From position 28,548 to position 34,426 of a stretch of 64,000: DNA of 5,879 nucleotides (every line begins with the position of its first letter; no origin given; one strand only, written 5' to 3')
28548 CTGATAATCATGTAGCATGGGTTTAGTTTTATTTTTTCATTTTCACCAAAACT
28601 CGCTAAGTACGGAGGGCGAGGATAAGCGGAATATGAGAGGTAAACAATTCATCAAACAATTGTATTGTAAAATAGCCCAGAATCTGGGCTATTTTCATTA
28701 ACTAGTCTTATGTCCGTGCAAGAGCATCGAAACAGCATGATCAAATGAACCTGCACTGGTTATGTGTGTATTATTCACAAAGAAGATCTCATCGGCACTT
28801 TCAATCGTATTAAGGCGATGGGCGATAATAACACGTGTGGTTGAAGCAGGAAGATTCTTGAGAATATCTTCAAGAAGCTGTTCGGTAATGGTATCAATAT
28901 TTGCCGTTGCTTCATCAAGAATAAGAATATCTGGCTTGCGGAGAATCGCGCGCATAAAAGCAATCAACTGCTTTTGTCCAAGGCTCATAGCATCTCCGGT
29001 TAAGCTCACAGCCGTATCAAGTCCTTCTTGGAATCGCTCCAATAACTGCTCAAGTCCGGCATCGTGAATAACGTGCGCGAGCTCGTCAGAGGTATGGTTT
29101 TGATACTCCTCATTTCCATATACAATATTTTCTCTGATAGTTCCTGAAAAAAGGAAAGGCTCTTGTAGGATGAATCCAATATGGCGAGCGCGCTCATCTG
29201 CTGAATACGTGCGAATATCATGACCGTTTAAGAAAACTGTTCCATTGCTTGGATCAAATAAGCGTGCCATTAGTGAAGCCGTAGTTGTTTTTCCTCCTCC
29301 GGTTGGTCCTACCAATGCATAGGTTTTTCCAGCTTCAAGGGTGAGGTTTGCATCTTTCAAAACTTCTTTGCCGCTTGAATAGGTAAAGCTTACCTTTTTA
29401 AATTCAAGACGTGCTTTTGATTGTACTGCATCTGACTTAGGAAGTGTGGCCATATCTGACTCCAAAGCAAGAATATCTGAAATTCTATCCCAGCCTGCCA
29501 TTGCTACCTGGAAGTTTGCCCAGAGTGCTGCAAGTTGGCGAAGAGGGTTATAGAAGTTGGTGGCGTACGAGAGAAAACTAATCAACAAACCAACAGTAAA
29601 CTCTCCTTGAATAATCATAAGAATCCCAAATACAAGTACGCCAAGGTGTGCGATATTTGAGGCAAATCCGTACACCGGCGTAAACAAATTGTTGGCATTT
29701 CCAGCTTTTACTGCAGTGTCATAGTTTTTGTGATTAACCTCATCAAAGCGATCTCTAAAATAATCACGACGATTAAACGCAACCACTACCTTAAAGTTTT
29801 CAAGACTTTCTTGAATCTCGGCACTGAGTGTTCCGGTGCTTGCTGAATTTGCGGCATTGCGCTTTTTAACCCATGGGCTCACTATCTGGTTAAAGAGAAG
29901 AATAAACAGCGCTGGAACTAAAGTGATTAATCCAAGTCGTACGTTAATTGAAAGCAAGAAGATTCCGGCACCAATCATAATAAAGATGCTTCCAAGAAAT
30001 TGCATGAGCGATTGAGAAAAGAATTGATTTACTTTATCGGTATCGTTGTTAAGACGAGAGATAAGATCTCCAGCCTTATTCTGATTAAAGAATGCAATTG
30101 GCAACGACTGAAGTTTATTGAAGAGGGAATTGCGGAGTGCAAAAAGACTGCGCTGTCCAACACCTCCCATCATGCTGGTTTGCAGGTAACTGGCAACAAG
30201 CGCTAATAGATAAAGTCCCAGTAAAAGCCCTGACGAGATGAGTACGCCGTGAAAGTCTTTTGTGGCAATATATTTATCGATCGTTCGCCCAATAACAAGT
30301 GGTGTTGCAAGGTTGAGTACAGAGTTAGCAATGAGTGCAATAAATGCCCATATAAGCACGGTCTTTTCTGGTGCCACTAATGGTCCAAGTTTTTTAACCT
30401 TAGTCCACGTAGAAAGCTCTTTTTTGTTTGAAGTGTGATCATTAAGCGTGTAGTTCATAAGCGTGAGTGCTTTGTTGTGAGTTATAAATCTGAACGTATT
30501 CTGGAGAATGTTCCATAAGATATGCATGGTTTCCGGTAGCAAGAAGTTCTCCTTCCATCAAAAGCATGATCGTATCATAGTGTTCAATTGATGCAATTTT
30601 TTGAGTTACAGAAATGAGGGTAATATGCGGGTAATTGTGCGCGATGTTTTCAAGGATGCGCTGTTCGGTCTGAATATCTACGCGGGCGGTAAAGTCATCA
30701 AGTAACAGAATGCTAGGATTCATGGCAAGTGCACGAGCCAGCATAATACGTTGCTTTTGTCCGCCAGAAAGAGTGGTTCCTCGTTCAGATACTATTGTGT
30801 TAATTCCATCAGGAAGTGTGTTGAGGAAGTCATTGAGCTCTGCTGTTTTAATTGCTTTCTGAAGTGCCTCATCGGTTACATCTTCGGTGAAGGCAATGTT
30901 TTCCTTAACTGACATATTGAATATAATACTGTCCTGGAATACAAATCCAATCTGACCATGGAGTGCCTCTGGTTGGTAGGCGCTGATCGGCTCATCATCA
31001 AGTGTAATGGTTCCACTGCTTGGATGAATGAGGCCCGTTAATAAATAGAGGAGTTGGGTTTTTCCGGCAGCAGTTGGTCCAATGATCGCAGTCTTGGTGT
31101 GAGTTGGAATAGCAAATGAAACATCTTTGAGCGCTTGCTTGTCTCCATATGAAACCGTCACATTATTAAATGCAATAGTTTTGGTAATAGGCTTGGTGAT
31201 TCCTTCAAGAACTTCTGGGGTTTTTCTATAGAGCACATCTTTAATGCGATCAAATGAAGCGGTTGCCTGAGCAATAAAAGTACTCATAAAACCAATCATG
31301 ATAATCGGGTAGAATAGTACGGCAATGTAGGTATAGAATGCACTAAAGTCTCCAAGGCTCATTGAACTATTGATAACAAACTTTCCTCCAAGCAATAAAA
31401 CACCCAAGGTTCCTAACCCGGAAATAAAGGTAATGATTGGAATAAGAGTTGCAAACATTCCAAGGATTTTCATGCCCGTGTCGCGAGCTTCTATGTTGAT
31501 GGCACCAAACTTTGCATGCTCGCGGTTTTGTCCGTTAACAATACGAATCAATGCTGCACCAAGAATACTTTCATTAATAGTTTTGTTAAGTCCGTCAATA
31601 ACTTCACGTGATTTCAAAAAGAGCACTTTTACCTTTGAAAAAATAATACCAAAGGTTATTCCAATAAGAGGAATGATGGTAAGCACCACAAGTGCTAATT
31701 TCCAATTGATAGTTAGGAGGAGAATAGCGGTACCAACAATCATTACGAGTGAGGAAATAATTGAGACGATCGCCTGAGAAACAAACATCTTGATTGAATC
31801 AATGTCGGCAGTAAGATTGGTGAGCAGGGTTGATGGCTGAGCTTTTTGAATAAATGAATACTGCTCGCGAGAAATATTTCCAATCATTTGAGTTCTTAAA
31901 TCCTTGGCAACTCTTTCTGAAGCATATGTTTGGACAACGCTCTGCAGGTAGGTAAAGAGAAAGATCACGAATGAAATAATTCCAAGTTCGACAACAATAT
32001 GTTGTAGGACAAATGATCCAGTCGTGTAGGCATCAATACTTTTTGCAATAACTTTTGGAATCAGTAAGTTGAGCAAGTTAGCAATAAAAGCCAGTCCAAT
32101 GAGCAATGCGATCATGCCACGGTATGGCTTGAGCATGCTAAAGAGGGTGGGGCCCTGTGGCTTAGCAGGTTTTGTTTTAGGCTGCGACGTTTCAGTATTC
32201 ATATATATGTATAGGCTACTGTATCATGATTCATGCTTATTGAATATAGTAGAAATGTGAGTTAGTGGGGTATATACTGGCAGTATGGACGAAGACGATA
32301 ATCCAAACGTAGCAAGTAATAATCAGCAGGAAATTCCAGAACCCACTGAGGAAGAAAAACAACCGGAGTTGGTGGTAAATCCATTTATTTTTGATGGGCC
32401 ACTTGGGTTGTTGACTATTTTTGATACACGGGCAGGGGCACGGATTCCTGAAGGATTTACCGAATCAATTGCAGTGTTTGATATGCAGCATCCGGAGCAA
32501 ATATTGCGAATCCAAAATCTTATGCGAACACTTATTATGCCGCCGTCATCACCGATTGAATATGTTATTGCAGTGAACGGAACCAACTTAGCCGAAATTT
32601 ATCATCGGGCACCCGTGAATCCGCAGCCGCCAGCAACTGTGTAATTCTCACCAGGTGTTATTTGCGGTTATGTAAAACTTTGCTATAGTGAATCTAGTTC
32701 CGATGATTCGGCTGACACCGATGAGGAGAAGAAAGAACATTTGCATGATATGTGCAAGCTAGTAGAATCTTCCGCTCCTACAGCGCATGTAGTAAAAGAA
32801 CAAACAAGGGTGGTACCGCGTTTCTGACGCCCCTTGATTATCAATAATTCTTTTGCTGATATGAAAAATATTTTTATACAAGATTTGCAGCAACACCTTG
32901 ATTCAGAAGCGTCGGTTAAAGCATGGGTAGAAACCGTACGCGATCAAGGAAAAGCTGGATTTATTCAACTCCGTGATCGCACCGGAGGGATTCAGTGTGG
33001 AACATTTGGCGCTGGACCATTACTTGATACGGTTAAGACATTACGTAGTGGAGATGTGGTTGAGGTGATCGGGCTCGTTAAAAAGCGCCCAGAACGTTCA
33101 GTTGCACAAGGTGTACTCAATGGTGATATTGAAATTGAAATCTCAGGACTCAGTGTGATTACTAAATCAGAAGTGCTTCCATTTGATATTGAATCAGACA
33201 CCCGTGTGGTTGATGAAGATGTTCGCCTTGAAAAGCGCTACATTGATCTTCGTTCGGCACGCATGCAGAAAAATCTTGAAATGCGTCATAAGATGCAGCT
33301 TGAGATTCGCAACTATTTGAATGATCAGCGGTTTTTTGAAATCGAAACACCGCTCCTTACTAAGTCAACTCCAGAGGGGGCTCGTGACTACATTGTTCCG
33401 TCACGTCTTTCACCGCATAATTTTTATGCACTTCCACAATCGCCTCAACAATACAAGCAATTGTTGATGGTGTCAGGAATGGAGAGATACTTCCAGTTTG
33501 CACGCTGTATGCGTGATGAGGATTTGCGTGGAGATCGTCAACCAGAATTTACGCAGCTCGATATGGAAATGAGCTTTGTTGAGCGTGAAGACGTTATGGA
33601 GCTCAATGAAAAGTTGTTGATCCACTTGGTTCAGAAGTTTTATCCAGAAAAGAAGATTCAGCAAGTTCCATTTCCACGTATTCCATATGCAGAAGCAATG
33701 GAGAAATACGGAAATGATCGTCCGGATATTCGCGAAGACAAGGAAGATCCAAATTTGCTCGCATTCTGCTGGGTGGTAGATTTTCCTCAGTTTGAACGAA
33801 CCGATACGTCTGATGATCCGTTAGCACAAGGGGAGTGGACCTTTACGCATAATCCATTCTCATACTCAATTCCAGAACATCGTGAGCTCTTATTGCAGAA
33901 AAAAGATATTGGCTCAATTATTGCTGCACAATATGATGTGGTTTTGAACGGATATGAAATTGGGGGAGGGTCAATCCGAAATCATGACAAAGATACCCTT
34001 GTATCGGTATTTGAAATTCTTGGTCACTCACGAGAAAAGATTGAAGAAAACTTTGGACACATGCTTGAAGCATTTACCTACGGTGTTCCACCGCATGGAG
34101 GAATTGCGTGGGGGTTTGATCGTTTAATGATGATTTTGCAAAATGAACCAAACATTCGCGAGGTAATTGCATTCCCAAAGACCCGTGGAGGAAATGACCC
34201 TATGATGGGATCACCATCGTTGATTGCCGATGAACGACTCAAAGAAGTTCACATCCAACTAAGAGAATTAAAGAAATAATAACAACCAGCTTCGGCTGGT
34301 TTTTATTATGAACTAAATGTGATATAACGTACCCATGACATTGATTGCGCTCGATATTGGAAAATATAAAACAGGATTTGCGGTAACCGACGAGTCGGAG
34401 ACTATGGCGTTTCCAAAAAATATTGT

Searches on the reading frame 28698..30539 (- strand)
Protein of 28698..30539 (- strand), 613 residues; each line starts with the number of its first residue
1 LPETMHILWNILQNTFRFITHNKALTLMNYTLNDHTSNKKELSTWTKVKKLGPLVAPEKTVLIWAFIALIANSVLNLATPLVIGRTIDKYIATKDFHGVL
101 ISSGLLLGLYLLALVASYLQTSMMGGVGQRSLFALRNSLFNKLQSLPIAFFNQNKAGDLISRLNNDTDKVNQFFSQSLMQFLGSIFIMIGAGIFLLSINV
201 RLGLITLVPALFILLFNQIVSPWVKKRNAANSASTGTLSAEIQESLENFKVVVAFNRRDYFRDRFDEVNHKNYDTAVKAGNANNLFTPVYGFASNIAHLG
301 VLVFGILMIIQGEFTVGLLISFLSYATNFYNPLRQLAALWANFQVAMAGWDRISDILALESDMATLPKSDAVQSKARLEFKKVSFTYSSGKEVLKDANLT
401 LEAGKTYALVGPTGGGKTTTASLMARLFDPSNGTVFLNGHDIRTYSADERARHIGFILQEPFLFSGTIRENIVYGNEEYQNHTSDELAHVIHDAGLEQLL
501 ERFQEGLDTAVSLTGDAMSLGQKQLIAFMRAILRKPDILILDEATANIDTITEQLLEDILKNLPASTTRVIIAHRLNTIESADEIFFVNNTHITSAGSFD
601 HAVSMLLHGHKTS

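Call 24: search_protein_families(library=pfam, proteins=[window:28698-30539:-], max_evalue=0.01)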
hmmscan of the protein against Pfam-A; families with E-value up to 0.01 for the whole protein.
window:28698-30539:- (613 aa): 10 families
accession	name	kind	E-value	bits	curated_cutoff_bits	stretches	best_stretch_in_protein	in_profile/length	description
PF00664.28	ABC_membrane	-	9e-59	199.8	28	1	63-332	2-273/274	ABC transporter transmembrane region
PF00005.33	ABC_tran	-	1.5e-29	103.8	25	1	394-546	1-137/137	ABC transporter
PF02463.25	SMC_N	-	5.9e-06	26.3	40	1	29-590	110-213/220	RecF/RecN/SMC N terminal domain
PF13401.12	AAA_22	-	0.00048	20.9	27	1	407-563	8-110/130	AAA domain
PF00448.28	SRP54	-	0.00061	19.9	22.7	1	406-495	3-93/196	SRP54-type protein, GTPase domain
PF00004.35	AAA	-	0.0031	18.4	21.2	0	409-455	3-47/131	ATPase family associated with various cellular activities (AAA)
PF13304.12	AAA_21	-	0.0048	17.4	27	0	475-572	201-295/304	AAA domain, putative AbiEii toxin, Type IV TA system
PF00270.35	DEAD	-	0.0053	16.9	26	0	401-425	11-35/167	DEAD/DEAH box helicase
PF07728.20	AAA_5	-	0.0057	17.1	22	0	409-436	4-31/139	AAA domain (dynein-related subfamily)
PF13191.12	AAA_16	-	0.0098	16.8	32.6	0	408-569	28-164/167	AAA ATPase domain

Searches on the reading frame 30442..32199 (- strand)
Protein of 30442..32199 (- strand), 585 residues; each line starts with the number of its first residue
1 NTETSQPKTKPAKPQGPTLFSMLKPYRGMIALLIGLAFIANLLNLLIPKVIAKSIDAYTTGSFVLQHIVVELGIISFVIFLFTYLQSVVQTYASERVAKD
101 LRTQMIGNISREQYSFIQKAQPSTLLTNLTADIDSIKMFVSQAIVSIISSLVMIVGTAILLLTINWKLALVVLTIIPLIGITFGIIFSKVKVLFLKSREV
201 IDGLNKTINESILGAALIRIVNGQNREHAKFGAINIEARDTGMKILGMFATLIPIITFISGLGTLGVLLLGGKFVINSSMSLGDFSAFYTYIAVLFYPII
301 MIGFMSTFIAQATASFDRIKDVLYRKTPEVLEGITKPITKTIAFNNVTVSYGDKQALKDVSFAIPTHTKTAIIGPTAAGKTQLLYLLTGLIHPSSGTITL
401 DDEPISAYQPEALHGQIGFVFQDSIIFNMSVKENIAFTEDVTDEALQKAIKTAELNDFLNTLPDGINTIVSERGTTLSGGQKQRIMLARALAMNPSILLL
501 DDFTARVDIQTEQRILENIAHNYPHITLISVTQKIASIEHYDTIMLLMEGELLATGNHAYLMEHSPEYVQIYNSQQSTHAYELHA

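Call 24: search_protein_families(library=pfam, proteins=[window:30442-32199:-], max_evalue=0.01)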
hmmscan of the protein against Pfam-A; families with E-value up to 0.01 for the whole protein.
window:30442-32199:- (585 aa): 4 families
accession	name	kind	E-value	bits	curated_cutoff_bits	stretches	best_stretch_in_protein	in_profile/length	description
PF00664.28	ABC_membrane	-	7.2e-38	131.3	28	1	31-298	2-273/274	ABC transporter transmembrane region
PF00005.33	ABC_tran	-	7.6e-31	108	25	1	357-505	1-137/137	ABC transporter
PF02463.25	SMC_N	-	0.00076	19.4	40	1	312-544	135-208/220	RecF/RecN/SMC N terminal domain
PF09818.15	ABC_ATPase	-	0.0025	17.3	23.2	1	448-562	130-246/283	P-loop domain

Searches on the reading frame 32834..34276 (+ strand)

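Call 24: search_protein_families(library=pfam, proteins=[window:32834-34276:+], max_evalue=0.01)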
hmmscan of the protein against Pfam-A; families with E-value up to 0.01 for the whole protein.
window:32834-34276:+ (481 aa): 2 families
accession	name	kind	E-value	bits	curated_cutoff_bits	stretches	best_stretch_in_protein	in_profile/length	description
PF00152.25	tRNA-synt_2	-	2.8e-113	378.5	25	1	127-451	1-308/308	tRNA synthetases class II (D, K and N)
PF01336.31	tRNA_anti-codon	-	6e-14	52.2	27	1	27-106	2-72/75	OB-fold nucleic acid binding domain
